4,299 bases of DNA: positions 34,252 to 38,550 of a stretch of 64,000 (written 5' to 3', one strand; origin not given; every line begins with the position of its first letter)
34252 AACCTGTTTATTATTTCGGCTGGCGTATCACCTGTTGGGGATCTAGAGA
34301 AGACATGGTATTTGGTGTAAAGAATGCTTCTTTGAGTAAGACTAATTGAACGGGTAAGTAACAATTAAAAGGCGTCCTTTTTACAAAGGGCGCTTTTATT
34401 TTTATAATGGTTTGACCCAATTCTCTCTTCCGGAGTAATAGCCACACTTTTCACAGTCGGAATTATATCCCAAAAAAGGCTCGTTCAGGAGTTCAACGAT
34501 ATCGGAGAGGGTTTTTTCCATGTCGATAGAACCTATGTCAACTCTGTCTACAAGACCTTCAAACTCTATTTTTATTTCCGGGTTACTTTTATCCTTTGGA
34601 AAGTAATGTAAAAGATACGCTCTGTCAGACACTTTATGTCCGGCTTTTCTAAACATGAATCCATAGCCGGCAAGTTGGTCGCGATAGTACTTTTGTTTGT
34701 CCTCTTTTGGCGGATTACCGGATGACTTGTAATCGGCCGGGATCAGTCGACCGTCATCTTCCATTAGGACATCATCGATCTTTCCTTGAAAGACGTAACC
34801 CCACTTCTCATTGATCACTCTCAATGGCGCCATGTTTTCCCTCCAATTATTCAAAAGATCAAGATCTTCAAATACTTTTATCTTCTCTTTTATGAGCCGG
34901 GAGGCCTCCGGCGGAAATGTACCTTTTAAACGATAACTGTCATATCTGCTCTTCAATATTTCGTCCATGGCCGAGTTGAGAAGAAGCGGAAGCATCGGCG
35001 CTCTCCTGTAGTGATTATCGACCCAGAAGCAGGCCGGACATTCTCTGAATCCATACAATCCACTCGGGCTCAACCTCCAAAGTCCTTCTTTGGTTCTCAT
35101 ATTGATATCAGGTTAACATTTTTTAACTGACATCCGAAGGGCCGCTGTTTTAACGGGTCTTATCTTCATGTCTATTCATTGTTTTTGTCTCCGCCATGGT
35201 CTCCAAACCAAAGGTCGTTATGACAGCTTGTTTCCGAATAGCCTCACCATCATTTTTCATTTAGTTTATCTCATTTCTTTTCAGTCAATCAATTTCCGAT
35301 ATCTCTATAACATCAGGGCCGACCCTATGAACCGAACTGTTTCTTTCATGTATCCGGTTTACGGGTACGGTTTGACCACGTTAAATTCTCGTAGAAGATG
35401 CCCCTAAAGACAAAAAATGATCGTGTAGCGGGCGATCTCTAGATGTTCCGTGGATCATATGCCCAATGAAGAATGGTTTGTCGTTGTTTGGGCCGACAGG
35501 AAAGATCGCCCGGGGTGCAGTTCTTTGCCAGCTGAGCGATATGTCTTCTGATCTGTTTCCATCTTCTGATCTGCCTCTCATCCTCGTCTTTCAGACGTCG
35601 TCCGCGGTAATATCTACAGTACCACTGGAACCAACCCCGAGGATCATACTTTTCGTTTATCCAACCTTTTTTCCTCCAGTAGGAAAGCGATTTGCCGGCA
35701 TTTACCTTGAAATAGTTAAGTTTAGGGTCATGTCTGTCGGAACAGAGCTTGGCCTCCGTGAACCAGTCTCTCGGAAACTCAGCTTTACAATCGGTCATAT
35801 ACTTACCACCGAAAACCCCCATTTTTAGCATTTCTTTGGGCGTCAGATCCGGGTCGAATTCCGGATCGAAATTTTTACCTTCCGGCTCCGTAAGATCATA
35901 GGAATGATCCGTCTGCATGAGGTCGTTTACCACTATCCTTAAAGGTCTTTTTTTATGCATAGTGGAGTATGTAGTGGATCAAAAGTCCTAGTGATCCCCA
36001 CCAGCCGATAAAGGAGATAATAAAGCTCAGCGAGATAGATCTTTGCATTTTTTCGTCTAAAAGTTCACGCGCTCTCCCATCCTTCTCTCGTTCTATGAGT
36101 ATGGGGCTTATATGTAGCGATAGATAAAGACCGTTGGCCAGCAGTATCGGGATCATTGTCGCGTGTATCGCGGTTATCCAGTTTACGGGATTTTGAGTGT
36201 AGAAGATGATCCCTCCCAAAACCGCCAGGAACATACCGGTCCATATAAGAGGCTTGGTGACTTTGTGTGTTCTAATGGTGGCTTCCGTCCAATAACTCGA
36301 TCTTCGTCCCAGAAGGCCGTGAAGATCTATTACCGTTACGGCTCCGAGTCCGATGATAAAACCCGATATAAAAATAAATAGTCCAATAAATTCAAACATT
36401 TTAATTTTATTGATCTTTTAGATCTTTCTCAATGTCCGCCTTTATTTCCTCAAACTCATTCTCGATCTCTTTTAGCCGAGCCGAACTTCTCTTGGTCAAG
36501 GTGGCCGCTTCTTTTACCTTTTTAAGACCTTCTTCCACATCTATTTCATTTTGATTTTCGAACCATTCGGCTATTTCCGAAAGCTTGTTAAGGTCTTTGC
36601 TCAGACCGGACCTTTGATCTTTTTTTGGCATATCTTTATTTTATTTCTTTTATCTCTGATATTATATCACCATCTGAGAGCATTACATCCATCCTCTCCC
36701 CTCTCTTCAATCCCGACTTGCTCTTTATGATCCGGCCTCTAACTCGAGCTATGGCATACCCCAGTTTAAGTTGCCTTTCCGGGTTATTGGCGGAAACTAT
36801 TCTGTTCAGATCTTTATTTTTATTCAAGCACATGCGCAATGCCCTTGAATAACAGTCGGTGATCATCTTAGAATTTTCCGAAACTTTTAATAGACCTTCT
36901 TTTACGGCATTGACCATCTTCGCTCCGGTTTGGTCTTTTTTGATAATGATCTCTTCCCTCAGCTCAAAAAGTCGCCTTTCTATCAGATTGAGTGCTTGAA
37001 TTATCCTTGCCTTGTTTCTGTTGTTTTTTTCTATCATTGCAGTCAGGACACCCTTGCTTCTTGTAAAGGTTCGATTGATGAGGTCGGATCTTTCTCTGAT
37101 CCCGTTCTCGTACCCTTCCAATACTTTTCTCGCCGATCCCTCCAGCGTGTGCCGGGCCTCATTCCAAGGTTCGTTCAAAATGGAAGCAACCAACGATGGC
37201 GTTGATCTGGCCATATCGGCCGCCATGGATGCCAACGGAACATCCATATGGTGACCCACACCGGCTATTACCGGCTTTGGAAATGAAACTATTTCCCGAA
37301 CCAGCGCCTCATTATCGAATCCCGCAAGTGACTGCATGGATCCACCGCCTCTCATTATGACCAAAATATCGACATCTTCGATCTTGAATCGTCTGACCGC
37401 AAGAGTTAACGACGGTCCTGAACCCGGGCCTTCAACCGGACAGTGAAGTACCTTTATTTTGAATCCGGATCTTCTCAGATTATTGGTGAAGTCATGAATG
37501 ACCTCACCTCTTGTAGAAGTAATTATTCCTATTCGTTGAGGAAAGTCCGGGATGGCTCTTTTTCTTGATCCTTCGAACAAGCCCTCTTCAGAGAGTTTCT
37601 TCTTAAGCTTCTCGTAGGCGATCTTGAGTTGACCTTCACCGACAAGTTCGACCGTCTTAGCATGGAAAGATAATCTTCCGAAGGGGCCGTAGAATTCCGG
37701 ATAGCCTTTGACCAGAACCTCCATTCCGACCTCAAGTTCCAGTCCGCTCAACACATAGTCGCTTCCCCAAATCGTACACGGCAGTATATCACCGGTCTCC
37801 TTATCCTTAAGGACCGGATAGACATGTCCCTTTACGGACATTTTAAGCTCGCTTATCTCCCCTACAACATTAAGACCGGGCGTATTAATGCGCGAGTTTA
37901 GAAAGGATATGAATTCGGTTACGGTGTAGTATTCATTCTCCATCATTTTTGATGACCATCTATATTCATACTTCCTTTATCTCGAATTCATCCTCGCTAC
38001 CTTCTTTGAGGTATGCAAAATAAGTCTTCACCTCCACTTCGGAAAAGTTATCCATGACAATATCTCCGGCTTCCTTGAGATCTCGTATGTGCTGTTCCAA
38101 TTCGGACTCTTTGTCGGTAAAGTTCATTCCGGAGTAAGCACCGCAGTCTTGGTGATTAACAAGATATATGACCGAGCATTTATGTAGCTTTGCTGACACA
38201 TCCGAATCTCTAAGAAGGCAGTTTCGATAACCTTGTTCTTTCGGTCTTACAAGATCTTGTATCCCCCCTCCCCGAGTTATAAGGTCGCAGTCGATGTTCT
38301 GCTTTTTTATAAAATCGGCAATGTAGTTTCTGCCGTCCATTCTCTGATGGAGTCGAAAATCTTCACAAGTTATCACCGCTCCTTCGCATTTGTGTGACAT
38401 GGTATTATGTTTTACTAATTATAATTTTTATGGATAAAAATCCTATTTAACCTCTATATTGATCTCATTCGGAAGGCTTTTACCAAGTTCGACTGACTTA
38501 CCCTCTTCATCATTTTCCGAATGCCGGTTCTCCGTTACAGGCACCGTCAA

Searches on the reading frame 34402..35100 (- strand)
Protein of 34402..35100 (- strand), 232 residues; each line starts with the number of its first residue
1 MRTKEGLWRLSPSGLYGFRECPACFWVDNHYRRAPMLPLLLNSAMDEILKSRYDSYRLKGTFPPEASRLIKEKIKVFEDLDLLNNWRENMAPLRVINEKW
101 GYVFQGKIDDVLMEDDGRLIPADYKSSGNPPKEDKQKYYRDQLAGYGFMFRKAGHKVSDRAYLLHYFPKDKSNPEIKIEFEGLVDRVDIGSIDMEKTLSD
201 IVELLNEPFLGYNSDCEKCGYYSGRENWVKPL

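Call 51: search_protein_families(library=pfam, proteins=[window:34402-35100:-], max_evalue=0.0001)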
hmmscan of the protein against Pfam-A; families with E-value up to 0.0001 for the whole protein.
window:34402-35100:- (232 aa): 1 family
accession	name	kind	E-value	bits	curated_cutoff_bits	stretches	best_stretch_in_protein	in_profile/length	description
PF12705.13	PDDEXK_1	-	3e-11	44.2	22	1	46-221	69-242/247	PD-(D/E)XK nuclease superfamily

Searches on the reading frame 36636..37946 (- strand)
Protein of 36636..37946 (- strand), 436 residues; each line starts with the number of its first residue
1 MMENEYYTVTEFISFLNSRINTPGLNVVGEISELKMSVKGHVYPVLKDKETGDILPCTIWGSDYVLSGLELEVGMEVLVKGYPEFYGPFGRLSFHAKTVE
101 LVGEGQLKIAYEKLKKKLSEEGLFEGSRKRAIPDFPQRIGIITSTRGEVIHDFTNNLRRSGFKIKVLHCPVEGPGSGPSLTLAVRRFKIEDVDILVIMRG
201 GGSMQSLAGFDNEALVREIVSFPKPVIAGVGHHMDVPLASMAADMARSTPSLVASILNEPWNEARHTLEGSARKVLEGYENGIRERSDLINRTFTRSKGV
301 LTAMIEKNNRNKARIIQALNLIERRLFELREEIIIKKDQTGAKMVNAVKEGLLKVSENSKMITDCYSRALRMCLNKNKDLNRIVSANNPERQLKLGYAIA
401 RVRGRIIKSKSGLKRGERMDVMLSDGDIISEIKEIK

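Call 17: search_protein_families(library=pfam, proteins=[window:36636-37946:-], max_evalue=0.00001)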
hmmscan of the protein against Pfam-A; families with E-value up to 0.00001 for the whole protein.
window:36636-37946:- (436 aa): 3 families
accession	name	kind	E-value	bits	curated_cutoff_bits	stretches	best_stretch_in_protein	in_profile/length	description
PF02601.20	Exonuc_VII_L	-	4.2e-55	187.9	35.9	1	123-429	1-313/315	Exonuclease VII, large subunit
PF13742.12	tRNA_anti_2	-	5.7e-14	52.6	27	1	8-99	2-94/95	OB-fold nucleic acid binding domain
PF01336.31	tRNA_anti-codon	-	8.7e-06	26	27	0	27-101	3-74/75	OB-fold nucleic acid binding domain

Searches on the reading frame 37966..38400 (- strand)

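Call 51: search_protein_families(library=pfam, proteins=[window:37966-38400:-], max_evalue=0.0001)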
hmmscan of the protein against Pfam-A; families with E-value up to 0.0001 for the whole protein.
window:37966-38400:- (144 aa): 1 family
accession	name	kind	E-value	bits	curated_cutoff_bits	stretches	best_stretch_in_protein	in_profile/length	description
PF20393.3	Pro_CA_2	-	4.7e-11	43.4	30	1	4-129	3-115/125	Putative carbonic anhydrase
